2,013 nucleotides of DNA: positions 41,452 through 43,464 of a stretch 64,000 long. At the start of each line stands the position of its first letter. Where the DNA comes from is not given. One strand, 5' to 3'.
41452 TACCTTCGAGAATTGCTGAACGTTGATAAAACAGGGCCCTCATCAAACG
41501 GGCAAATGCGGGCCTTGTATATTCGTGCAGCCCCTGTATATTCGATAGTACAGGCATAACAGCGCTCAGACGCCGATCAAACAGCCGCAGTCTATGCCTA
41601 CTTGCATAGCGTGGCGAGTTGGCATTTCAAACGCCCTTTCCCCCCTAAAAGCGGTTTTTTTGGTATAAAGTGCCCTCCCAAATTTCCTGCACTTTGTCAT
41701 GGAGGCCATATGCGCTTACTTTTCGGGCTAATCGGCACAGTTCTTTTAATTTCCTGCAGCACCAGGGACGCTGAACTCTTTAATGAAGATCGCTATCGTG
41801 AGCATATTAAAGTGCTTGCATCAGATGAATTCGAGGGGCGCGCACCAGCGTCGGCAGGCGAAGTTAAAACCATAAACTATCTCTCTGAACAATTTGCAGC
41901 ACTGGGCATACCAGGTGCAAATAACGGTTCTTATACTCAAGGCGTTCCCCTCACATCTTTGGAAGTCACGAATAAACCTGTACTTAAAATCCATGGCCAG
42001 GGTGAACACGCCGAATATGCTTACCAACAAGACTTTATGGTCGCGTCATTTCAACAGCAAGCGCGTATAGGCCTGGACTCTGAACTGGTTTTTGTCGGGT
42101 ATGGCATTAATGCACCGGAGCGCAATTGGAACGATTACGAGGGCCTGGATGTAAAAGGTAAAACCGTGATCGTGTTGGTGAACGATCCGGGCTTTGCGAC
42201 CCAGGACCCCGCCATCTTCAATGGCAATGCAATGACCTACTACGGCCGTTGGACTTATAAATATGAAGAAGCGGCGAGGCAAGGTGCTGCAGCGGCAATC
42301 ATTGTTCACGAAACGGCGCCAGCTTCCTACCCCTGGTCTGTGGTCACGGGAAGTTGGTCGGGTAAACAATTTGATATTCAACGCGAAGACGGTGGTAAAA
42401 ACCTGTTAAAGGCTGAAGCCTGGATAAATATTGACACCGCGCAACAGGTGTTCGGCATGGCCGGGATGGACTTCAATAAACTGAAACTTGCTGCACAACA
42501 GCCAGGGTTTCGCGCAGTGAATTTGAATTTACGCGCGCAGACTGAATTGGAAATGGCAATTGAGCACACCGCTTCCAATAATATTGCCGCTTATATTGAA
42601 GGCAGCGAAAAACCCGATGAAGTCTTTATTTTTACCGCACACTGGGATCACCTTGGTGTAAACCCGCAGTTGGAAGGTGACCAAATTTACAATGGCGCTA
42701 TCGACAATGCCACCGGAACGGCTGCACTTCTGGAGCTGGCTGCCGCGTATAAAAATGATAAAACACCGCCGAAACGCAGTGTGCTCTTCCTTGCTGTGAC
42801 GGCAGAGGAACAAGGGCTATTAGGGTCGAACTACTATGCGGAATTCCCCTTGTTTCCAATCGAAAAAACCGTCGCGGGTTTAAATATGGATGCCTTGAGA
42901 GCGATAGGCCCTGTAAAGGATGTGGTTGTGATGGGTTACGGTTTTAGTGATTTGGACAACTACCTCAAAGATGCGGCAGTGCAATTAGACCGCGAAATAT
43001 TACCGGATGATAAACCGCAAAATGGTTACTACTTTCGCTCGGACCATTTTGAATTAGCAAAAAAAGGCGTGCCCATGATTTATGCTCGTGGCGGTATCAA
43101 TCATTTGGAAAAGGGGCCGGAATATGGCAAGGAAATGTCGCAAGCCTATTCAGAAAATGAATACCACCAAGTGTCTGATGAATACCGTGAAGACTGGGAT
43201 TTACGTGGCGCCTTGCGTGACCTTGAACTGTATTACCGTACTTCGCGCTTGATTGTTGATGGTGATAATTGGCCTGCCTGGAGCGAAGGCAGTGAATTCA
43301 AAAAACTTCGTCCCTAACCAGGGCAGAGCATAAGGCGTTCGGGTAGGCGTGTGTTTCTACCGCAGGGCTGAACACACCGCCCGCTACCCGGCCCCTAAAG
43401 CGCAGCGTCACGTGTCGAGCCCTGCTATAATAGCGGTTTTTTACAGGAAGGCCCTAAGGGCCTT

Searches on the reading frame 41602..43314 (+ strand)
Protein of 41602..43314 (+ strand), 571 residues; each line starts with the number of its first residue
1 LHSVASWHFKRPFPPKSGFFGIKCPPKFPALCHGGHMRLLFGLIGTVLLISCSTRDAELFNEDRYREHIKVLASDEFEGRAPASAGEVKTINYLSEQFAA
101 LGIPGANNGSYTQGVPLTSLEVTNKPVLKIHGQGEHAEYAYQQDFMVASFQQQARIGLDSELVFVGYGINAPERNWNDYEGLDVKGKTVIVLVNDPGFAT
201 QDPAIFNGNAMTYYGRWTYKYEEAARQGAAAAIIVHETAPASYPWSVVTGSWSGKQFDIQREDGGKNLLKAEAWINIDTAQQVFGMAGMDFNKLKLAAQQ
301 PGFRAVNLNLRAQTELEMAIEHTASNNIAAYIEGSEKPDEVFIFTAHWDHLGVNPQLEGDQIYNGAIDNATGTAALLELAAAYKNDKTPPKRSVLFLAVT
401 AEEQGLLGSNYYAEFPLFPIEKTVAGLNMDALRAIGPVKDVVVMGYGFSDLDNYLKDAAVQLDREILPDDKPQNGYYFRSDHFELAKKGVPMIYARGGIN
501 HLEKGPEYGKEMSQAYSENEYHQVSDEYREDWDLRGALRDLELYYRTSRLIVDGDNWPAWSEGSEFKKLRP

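Call 4: search_protein_families(library=padloc, proteins=[window:41602-43314:+], max_evalue=0.01)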
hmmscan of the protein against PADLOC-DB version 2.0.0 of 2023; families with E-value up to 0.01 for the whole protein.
window:41602-43314:+ (571 aa): 0 families

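Call 6: search_protein_families(library=ncbifam, proteins=[window:41602-43314:+], max_evalue=0.01)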
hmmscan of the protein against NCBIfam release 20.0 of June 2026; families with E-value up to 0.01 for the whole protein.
window:41602-43314:+ (571 aa): 2 families
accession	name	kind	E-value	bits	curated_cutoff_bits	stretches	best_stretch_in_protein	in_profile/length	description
NF007568.0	PRK10199.1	equivalog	1.9e-06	27.4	298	1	345-413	115-186/346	aminopeptidase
NF045908.1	AminopepLapALeg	equivalog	0.00021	20.3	600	1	361-414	218-271/396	aminopeptidase LapA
